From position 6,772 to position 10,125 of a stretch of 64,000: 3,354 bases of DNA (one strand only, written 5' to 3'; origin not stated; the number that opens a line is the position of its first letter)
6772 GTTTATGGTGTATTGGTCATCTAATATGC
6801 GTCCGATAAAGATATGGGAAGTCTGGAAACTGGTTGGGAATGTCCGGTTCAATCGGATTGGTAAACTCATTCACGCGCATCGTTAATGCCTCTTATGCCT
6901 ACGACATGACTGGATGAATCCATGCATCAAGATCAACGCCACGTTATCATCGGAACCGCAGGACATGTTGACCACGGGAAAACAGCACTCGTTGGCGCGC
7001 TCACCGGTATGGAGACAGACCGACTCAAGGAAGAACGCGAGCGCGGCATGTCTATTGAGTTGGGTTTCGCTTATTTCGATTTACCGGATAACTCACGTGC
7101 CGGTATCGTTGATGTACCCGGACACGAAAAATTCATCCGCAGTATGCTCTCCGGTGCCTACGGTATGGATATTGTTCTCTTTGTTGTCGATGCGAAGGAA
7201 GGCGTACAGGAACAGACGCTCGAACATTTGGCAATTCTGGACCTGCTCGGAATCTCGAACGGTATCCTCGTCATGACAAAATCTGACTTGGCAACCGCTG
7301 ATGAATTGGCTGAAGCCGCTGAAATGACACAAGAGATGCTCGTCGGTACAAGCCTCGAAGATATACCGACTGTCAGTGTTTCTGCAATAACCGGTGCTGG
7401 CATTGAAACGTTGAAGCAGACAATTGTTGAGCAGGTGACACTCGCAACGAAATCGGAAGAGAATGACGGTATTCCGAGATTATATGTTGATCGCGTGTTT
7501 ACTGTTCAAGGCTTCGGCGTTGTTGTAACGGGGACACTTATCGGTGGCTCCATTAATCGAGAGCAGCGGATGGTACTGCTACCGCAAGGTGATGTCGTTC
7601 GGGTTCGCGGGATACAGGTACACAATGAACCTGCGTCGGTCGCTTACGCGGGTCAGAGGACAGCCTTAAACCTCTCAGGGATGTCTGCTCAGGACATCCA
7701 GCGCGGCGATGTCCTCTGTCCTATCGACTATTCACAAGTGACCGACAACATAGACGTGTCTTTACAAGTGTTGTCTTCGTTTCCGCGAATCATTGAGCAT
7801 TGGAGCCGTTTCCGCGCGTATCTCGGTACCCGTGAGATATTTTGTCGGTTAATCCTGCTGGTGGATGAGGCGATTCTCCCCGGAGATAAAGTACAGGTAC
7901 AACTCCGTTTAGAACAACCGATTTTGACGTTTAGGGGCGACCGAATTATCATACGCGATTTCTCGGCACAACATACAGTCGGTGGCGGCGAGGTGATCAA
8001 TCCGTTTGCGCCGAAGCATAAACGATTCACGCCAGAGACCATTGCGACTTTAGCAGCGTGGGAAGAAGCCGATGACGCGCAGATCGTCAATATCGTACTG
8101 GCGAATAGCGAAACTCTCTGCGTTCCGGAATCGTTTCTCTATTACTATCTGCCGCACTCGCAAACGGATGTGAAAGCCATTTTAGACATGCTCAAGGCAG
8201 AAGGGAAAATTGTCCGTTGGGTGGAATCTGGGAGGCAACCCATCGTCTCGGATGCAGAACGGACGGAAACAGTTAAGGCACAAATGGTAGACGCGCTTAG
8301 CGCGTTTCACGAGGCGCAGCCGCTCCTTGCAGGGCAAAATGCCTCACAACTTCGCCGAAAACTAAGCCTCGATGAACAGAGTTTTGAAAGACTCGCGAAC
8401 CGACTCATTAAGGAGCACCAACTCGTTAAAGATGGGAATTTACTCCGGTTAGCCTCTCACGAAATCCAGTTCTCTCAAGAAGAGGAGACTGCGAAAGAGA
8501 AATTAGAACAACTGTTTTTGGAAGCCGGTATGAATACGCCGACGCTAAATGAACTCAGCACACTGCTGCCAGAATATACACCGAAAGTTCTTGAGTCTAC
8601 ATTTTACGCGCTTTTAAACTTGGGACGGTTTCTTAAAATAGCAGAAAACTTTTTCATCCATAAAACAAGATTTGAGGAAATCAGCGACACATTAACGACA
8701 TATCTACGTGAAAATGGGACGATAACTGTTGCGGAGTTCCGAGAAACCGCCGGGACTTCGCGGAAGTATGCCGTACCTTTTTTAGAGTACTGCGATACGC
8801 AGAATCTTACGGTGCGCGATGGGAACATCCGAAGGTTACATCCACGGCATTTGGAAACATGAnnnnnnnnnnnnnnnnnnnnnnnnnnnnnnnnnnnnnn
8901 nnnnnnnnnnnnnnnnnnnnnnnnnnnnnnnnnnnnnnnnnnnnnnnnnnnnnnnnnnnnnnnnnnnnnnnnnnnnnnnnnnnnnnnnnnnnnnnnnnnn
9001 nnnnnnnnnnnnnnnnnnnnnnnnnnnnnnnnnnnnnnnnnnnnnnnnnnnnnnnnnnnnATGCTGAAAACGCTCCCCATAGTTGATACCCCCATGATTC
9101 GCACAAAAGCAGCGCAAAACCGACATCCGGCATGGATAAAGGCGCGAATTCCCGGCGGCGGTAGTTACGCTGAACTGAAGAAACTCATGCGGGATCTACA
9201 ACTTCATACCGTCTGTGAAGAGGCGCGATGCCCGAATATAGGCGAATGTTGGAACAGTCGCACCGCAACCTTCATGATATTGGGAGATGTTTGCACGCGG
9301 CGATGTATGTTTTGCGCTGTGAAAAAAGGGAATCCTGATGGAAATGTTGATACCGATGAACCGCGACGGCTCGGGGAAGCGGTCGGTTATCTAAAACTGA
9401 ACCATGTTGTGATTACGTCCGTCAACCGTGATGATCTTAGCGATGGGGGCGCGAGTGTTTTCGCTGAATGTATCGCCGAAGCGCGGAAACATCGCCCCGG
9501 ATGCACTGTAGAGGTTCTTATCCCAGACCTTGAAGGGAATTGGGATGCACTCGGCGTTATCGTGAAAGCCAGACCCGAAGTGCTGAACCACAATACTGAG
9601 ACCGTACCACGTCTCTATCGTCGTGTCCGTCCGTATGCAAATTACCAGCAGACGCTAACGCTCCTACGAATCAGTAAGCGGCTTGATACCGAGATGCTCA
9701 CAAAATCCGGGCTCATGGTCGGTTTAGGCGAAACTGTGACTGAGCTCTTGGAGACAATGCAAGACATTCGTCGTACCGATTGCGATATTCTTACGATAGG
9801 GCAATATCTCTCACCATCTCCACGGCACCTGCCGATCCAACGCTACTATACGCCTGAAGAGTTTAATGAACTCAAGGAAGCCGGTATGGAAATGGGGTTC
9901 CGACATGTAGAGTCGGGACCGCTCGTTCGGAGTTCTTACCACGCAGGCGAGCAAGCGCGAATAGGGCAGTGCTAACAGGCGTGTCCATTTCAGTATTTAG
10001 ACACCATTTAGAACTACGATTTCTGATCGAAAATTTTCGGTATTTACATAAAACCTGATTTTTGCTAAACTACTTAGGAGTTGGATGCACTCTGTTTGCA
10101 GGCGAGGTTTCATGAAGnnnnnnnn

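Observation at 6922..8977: selB immediately followed by tRNA-Sec; selenoprotein-using organism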

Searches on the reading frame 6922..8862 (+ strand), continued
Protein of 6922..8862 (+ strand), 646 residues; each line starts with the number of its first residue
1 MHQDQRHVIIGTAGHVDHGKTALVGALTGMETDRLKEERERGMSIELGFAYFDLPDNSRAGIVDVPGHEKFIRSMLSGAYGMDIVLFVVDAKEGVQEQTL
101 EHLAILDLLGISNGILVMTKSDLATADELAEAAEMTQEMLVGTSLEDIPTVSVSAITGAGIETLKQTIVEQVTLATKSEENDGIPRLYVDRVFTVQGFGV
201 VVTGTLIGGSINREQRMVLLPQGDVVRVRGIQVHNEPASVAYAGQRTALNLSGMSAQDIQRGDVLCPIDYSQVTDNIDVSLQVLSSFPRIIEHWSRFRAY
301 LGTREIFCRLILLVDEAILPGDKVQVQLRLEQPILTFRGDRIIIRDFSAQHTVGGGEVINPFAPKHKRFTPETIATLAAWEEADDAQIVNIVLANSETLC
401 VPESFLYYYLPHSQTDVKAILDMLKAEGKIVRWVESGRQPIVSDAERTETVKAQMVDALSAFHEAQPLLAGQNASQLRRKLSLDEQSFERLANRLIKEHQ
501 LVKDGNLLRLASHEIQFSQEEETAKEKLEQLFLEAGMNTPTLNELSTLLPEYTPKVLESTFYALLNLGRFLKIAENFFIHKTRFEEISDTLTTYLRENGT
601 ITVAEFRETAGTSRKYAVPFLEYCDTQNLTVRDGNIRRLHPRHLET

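Call 18: find_homologous_proteins(query=window:6922-8862:+, max_evalue=1e-30)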
Query window:6922-8862:+ (646 aa): 8000 proteins with E <= 1e-30 among 8000 candidates; the best 120 are listed.
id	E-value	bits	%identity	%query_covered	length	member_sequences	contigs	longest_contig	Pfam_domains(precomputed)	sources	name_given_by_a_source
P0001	0.0e+0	1429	100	100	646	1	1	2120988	PF09107.18,PF09106.18,PF00009.34,PF25461.2,PF03144.32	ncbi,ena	-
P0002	0.0e+0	1408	98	100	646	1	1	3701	PF09107.18,PF09106.18,PF00009.34,PF25461.2,PF03144.32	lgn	-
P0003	0.0e+0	1407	98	100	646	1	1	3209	PF09107.18,PF09106.18,PF00009.34,PF25461.2,PF03144.32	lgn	-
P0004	0.0e+0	1406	98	100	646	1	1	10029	PF09107.18,PF09106.18,PF00009.34,PF25461.2,PF03144.32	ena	-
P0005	0.0e+0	1403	98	100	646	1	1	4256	PF09107.18,PF09106.18,PF00009.34,PF25461.2,PF03144.32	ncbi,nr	ncbi:selenocysteine-specific translation elongation factor [Candidatus Poribacteria bacterium]|nr:se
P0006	0.0e+0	1382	97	100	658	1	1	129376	PF09107.18,PF09106.18,PF00009.34,PF25461.2,PF03144.32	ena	-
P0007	0.0e+0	1376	96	100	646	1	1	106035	PF09107.18,PF09106.18,PF00009.34,PF25461.2,PF03144.32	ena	-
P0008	0.0e+0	1374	96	100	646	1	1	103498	PF09107.18,PF09106.18,PF00009.34,PF25461.2,PF03144.32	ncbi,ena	-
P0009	0.0e+0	1373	96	100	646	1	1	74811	PF09107.18,PF09106.18,PF00009.34,PF25461.2,PF03144.32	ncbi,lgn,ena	-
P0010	0.0e+0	1369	96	100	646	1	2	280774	PF09107.18,PF09106.18,PF00009.34,PF25461.2,PF03144.32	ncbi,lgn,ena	-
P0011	0.0e+0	1369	96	100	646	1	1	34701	PF09107.18,PF09106.18,PF00009.34,PF25461.2,PF03144.32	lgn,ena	-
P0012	0.0e+0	1366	95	100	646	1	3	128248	PF09107.18,PF09106.18,PF00009.34,PF25461.2,PF03144.32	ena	-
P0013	0.0e+0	1365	95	100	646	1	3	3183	PF09107.18,PF09106.18,PF00009.34,PF25461.2,PF03144.32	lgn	-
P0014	0.0e+0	1365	95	100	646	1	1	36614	PF09107.18,PF09106.18,PF00009.34,PF25461.2,PF03144.32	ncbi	-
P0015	0.0e+0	1363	95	100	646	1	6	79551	PF09107.18,PF09106.18,PF00009.34,PF25461.2,PF03144.32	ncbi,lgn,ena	-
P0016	0.0e+0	1362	95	100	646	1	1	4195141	PF09107.18,PF09106.18,PF00009.34,PF25461.2,PF03144.32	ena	-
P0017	0.0e+0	1362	95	100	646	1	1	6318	PF09107.18,PF09106.18,PF00009.34,PF25461.2,PF03144.32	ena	-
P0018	0.0e+0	1361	95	100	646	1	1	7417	PF09107.18,PF09106.18,PF00009.34,PF25461.2,PF03144.32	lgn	-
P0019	0.0e+0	1361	95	100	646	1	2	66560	PF09107.18,PF09106.18,PF00009.34,PF25461.2,PF03144.32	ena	-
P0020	0.0e+0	1361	95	100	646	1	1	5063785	PF09107.18,PF09106.18,PF00009.34,PF25461.2,PF03144.32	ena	-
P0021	0.0e+0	1359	95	100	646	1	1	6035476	PF09107.18,PF09106.18,PF00009.34,PF25461.2,PF03144.32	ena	-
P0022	0.0e+0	1352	95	100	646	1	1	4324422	PF09107.18,PF09106.18,PF00009.34,PF25461.2,PF03144.32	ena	-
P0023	0.0e+0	1350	94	100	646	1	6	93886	PF09107.18,PF09106.18,PF00009.34,PF25461.2,PF03144.32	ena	-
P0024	0.0e+0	1350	94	100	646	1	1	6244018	PF09107.18,PF09439.17,PF09106.18,PF00009.34,PF25461.2,PF03144.32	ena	-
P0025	0.0e+0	1347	94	100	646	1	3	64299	PF09107.18,PF09106.18,PF00009.34,PF25461.2,PF03144.32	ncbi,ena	-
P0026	0.0e+0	1346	94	100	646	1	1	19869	PF09107.18,PF09106.18,PF00009.34,PF25461.2,PF03144.32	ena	-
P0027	0.0e+0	1346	94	100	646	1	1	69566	PF09107.18,PF09439.17,PF09106.18,PF00009.34,PF25461.2,PF03144.32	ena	-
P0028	0.0e+0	1343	94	100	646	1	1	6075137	PF09107.18,PF09106.18,PF00009.34,PF25461.2,PF03144.32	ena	-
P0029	0.0e+0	1342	93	100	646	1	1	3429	PF09107.18,PF09106.18,PF00009.34,PF25461.2,PF03144.32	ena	-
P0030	0.0e+0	1340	93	100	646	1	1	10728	PF09107.18,PF09106.18,PF00009.34,PF25461.2,PF03144.32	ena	-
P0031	0.0e+0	1338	93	100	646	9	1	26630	PF09107.18,PF09439.17,PF09106.18,PF00009.34,PF25461.2,PF03144.32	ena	-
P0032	0.0e+0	1338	93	100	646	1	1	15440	PF01926.30,PF09107.18,PF09106.18,PF00009.34,PF25461.2,PF03144.32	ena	-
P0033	0.0e+0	1337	93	100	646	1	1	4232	PF09107.18,PF09106.18,PF00009.34,PF25461.2,PF03144.32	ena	-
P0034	0.0e+0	1336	93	100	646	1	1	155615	PF09107.18,PF09106.18,PF00009.34,PF25461.2,PF03144.32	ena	-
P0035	0.0e+0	1333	93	100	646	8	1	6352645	PF09107.18,PF09439.17,PF09106.18,PF00009.34,PF25461.2,PF03144.32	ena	-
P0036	0.0e+0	1330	92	100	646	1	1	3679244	PF09107.18,PF09106.18,PF00009.34,PF25461.2,PF03144.32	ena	-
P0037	0.0e+0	1323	92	100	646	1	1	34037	PF09107.18,PF09106.18,PF00009.34,PF25461.2,PF03144.32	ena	-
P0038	0.0e+0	1323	92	100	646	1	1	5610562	PF01926.30,PF09107.18,PF09106.18,PF00009.34,PF25461.2,PF03144.32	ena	-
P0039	0.0e+0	1320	92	100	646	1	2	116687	PF09107.18,PF09439.17,PF09106.18,PF00009.34,PF25461.2,PF03144.32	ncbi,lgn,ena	-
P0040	0.0e+0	1315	91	100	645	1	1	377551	PF09107.18,PF09106.18,PF00009.34,PF25461.2,PF03144.32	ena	-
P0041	0.0e+0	1315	91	100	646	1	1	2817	PF09107.18,PF09106.18,PF00009.34,PF25461.2,PF03144.32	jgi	-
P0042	0.0e+0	1307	91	100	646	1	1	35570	PF09107.18,PF09106.18,PF00009.34,PF25461.2,PF03144.32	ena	-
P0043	0.0e+0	1285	93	97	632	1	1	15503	PF09107.18,PF09106.18,PF00009.34,PF25461.2,PF03144.32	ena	-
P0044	0.0e+0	1275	89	100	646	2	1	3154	PF01926.30,PF09107.18,PF09106.18,PF00009.34,PF25461.2,PF03144.32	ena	-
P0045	0.0e+0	1274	88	100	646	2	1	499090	PF09107.18,PF09106.18,PF00009.34,PF25461.2,PF03144.32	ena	-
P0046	0.0e+0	1273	88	100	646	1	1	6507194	PF09107.18,PF09106.18,PF00009.34,PF25461.2,PF03144.32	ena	-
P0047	0.0e+0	1269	88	100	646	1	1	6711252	PF09107.18,PF09106.18,PF00009.34,PF25461.2,PF03144.32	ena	-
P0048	0.0e+0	1269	88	100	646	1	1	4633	PF09107.18,PF09106.18,PF00009.34,PF25461.2,PF03144.32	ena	-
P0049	0.0e+0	1269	88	100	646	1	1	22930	PF09107.18,PF09106.18,PF00009.34,PF25461.2,PF03144.32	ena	-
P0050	0.0e+0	1267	88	100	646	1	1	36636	PF09107.18,PF09106.18,PF00009.34,PF25461.2,PF03144.32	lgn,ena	-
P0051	0.0e+0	1267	88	100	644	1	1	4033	PF09107.18,PF09106.18,PF00009.34,PF25461.2,PF03144.32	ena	-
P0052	0.0e+0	1266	87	100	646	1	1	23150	PF09107.18,PF09106.18,PF00009.34,PF25461.2,PF03144.32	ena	-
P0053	0.0e+0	1266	88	100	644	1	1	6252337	PF09107.18,PF09106.18,PF00009.34,PF25461.2,PF03144.32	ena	-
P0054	0.0e+0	1266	87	100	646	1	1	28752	PF09107.18,PF09106.18,PF00009.34,PF25461.2,PF03144.32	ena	-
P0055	0.0e+0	1266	87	100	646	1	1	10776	PF09107.18,PF09106.18,PF00009.34,PF25461.2,PF03144.32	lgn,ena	-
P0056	0.0e+0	1266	87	100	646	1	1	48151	PF09107.18,PF09106.18,PF00009.34,PF25461.2,PF03144.32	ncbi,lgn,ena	-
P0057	0.0e+0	1265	87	100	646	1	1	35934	PF09107.18,PF09106.18,PF00009.34,PF25461.2,PF03144.32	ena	-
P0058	0.0e+0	1264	88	100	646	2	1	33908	PF09107.18,PF09106.18,PF00009.34,PF25461.2,PF03144.32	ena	-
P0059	0.0e+0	1263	87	100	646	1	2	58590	PF01926.30,PF09107.18,PF09106.18,PF00009.34,PF25461.2,PF03144.32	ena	-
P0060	0.0e+0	1263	87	100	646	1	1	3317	PF01926.30,PF09107.18,PF09106.18,PF00009.34,PF25461.2,PF03144.32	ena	-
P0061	0.0e+0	1263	88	100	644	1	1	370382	PF09107.18,PF09106.18,PF00009.34,PF25461.2,PF03144.32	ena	-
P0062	0.0e+0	1263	87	100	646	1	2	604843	PF09107.18,PF09106.18,PF00009.34,PF25461.2,PF03144.32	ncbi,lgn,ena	-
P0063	0.0e+0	1262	87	100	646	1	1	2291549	PF09107.18,PF09106.18,PF00009.34,PF25461.2,PF03144.32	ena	-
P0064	0.0e+0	1262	87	100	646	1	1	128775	PF09107.18,PF09106.18,PF00009.34,PF25461.2,PF03144.32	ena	-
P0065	0.0e+0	1262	88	100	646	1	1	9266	PF09107.18,PF09106.18,PF00009.34,PF25461.2,PF03144.32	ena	-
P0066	0.0e+0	1261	87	100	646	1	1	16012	PF09107.18,PF09106.18,PF00009.34,PF25461.2,PF03144.32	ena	-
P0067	0.0e+0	1261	87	100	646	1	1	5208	PF09107.18,PF09106.18,PF00009.34,PF25461.2,PF03144.32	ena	-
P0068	0.0e+0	1261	87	100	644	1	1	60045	PF09107.18,PF09106.18,PF00009.34,PF25461.2,PF03144.32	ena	-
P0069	0.0e+0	1261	87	100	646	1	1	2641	PF09107.18,PF09106.18,PF00009.34,PF25461.2,PF03144.32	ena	-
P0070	0.0e+0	1260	87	100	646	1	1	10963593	PF09107.18,PF09106.18,PF00009.34,PF25461.2,PF03144.32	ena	-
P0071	0.0e+0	1260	88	100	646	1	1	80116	PF09107.18,PF09106.18,PF00009.34,PF25461.2,PF03144.32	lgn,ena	-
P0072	0.0e+0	1259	87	100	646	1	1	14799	PF09107.18,PF09106.18,PF00009.34,PF25461.2,PF03144.32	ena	-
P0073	0.0e+0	1259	87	100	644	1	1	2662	PF09107.18,PF09106.18,PF00009.34,PF25461.2,PF03144.32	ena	-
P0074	0.0e+0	1258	87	100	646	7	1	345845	PF09107.18,PF09106.18,PF00009.34,PF25461.2,PF03144.32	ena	-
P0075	0.0e+0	1258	87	100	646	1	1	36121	PF09107.18,PF09106.18,PF00009.34,PF25461.2,PF03144.32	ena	-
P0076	0.0e+0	1257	87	100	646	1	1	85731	PF09107.18,PF09106.18,PF00009.34,PF25461.2,PF03144.32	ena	-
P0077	0.0e+0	1256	87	100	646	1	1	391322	PF09107.18,PF09106.18,PF00009.34,PF25461.2,PF03144.32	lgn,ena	-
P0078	0.0e+0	1256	87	100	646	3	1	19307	PF01926.30,PF09107.18,PF09106.18,PF00009.34,PF25461.2,PF03144.32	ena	-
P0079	0.0e+0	1256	87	100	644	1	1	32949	PF09107.18,PF09106.18,PF00009.34,PF25461.2,PF03144.32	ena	-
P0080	0.0e+0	1255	88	100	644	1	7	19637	PF09107.18,PF09106.18,PF00009.34,PF25461.2,PF03144.32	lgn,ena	-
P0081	0.0e+0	1255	87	100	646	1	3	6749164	PF09107.18,PF09106.18,PF00009.34,PF25461.2,PF03144.32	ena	-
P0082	0.0e+0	1255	87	99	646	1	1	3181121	PF09107.18,PF09106.18,PF00009.34,PF25461.2,PF03144.32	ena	-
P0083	0.0e+0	1254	87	100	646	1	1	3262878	PF09107.18,PF00009.34,PF25461.2,PF03144.32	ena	-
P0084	0.0e+0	1254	87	99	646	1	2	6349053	PF09107.18,PF09106.18,PF00009.34,PF25461.2,PF03144.32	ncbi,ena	-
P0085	0.0e+0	1253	87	100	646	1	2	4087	PF09107.18,PF09106.18,PF00009.34,PF25461.2,PF03144.32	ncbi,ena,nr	ncbi:selenocysteine-specific translation elongation factor [Candidatus Poribacteria bacterium]|nr:se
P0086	0.0e+0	1253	87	100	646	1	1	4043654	PF01926.30,PF09107.18,PF09106.18,PF00009.34,PF25461.2,PF03144.32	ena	-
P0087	0.0e+0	1253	88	99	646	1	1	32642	PF09107.18,PF09106.18,PF00009.34,PF25461.2,PF03144.32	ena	-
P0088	0.0e+0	1252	87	99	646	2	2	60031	PF09107.18,PF09106.18,PF00009.34,PF25461.2,PF03144.32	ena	-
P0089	0.0e+0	1252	87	100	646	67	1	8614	PF09107.18,PF09106.18,PF00009.34,PF25461.2,PF03144.32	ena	-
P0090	0.0e+0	1252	88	99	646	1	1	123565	PF09107.18,PF09106.18,PF00009.34,PF25461.2,PF03144.32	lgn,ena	-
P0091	0.0e+0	1252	87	100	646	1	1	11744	PF09107.18,PF09106.18,PF00009.34,PF25461.2,PF03144.32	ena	-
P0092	0.0e+0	1251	87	99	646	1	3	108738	PF09107.18,PF09106.18,PF00009.34,PF25461.2,PF03144.32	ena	-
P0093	0.0e+0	1251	87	100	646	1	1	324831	PF09107.18,PF09106.18,PF00009.34,PF25461.2,PF03144.32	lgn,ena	-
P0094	0.0e+0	1251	87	99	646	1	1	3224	PF09107.18,PF09106.18,PF00009.34,PF25461.2,PF03144.32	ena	-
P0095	0.0e+0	1251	87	99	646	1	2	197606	PF09107.18,PF09106.18,PF00009.34,PF25461.2,PF03144.32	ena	-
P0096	0.0e+0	1250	87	100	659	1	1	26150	PF01926.30,PF09107.18,PF09106.18,PF00009.34,PF25461.2,PF03144.32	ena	-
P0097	0.0e+0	1250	87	99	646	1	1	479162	PF09107.18,PF09106.18,PF00009.34,PF25461.2,PF03144.32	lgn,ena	-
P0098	0.0e+0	1249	87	100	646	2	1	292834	PF09107.18,PF09106.18,PF00009.34,PF25461.2,PF03144.32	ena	-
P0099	0.0e+0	1249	87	100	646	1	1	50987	PF09107.18,PF09106.18,PF00009.34,PF25461.2,PF03144.32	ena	-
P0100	0.0e+0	1248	87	99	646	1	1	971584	PF09107.18,PF09106.18,PF00009.34,PF25461.2,PF03144.32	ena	-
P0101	0.0e+0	1248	87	99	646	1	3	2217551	PF09107.18,PF09106.18,PF00009.34,PF25461.2,PF03144.32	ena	-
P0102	0.0e+0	1248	87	100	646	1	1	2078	PF09107.18,PF09106.18,PF00009.34,PF25461.2,PF03144.32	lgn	-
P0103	0.0e+0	1248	87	100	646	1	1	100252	PF09107.18,PF09106.18,PF00009.34,PF25461.2,PF03144.32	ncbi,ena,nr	ncbi:MAG: selenocysteine-specific translation elongation factor [Candidatus Poribacteria bacterium]|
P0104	0.0e+0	1248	86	100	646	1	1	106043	PF01926.30,PF09107.18,PF09106.18,PF00009.34,PF25461.2,PF03144.32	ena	-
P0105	0.0e+0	1248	86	100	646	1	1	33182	PF09107.18,PF09106.18,PF00009.34,PF25461.2,PF03144.32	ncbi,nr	ncbi:selenocysteine-specific translation elongation factor [Candidatus Poribacteria bacterium]|nr:MA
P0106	0.0e+0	1248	86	100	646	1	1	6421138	PF09107.18,PF09106.18,PF00009.34,PF25461.2,PF03144.32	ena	-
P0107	0.0e+0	1247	87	99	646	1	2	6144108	PF09107.18,PF09106.18,PF00009.34,PF25461.2,PF03144.32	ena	-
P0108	0.0e+0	1245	87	99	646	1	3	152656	PF09107.18,PF09106.18,PF00009.34,PF25461.2,PF03144.32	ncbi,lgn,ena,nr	ncbi:MAG: selenocysteine-specific translation elongation factor [Candidatus Poribacteria bacterium]|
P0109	0.0e+0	1244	86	100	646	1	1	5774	PF09107.18,PF09106.18,PF00009.34,PF25461.2,PF03144.32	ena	-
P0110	0.0e+0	1244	87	99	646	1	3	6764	PF09107.18,PF09106.18,PF00009.34,PF25461.2,PF03144.32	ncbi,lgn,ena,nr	ncbi:selenocysteine-specific translation elongation factor [Candidatus Poribacteria bacterium]|nr:se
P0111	0.0e+0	1244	87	100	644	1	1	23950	PF09107.18,PF09106.18,PF00009.34,PF25461.2,PF03144.32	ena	-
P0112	0.0e+0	1243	86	100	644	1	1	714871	PF09107.18,PF09106.18,PF00009.34,PF25461.2,PF03144.32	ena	-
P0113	0.0e+0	1243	86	100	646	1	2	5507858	PF09107.18,PF09106.18,PF00009.34,PF25461.2,PF03144.32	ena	-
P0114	0.0e+0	1242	86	100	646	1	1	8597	PF01926.30,PF09107.18,PF09106.18,PF00009.34,PF25461.2,PF03144.32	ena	-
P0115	0.0e+0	1241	86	100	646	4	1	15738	PF01926.30,PF09107.18,PF09106.18,PF00009.34,PF25461.2,PF03144.32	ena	-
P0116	0.0e+0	1241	86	100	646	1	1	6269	PF09107.18,PF09106.18,PF00009.34,PF25461.2,PF03144.32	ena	-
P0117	0.0e+0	1241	86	100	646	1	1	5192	PF09107.18,PF09106.18,PF00009.34,PF25461.2,PF03144.32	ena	-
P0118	0.0e+0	1240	86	100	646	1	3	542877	PF09107.18,PF00009.34,PF25461.2,PF03144.32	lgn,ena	-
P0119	0.0e+0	1240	87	99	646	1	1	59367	PF09107.18,PF09106.18,PF00009.34,PF25461.2,PF03144.32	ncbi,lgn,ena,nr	ncbi:MAG: selenocysteine-specific translation elongation factor [Candidatus Poribacteria bacterium]|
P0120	0.0e+0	1239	86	100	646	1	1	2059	PF09107.18,PF09106.18,PF00009.34,PF25461.2,PF03144.32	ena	-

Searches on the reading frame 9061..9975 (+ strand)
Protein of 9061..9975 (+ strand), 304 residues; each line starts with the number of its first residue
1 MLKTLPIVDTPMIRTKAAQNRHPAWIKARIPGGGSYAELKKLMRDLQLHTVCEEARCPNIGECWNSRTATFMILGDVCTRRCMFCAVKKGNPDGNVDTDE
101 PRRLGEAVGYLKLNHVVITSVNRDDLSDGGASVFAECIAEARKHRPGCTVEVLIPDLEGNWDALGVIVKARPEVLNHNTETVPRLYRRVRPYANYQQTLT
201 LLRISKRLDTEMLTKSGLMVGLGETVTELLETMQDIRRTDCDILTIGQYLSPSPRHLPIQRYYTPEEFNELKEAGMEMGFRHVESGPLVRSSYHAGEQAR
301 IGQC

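Call 5: search_protein_families(library=ncbifam, proteins=[window:9061-9975:+])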
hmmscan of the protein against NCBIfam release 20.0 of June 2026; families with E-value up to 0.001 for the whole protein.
window:9061-9975:+ (304 aa): 7 families
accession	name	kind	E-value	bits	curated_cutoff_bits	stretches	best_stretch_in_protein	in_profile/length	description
NF004019.1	PRK05481.1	subfamily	7.3e-127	422.5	203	1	23-299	2-277/286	lipoyl synthase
NF009544.0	PRK12928.1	subfamily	1.7e-123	411.7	210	1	15-299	13-297/300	lipoyl synthase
TIGR00510.1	lipA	equivalog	4.5e-113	377.5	310.25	1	14-297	9-292/302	lipoyl synthase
NF053790.1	LplA_LipA_fuse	exception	2.9e-111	372.9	800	1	15-297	326-605/606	bifunctional lipoate--protein ligase/lipoyl synthase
NF053743.1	LipS2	equivalog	6.8e-06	25.7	270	0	183-242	139-196/292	LipS2 family lipoyl synthase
TIGR00433.2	bioB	equivalog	2.2e-05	23.8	225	1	173-246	147-218/307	biotin synthase BioB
TIGR03910.1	pyrrolys_PylB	equivalog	8.3e-05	21.6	348.2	1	178-272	168-259/347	methylornithine synthase PylB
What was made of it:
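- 9061..9975 (+): lipA (lipoyl synthase), 83 nt after the tRNA. NF004019 422.5 bits and TIGR00510 377.5 bits (call 5).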

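Call 6: search_protein_families(library=pfam, proteins=[window:9061-9975:+])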
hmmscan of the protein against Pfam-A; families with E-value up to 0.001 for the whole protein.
window:9061-9975:+ (304 aa): 2 families
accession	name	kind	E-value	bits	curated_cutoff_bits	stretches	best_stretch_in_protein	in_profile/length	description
PF04055.27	Radical_SAM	-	1.4e-17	64.8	29.5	1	72-236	1-166/166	Radical SAM superfamily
PF16881.10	LIAS_N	-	1.7e-14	54.5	27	1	13-57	52-96/96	N-terminal domain of lipoyl synthase of Radical_SAM family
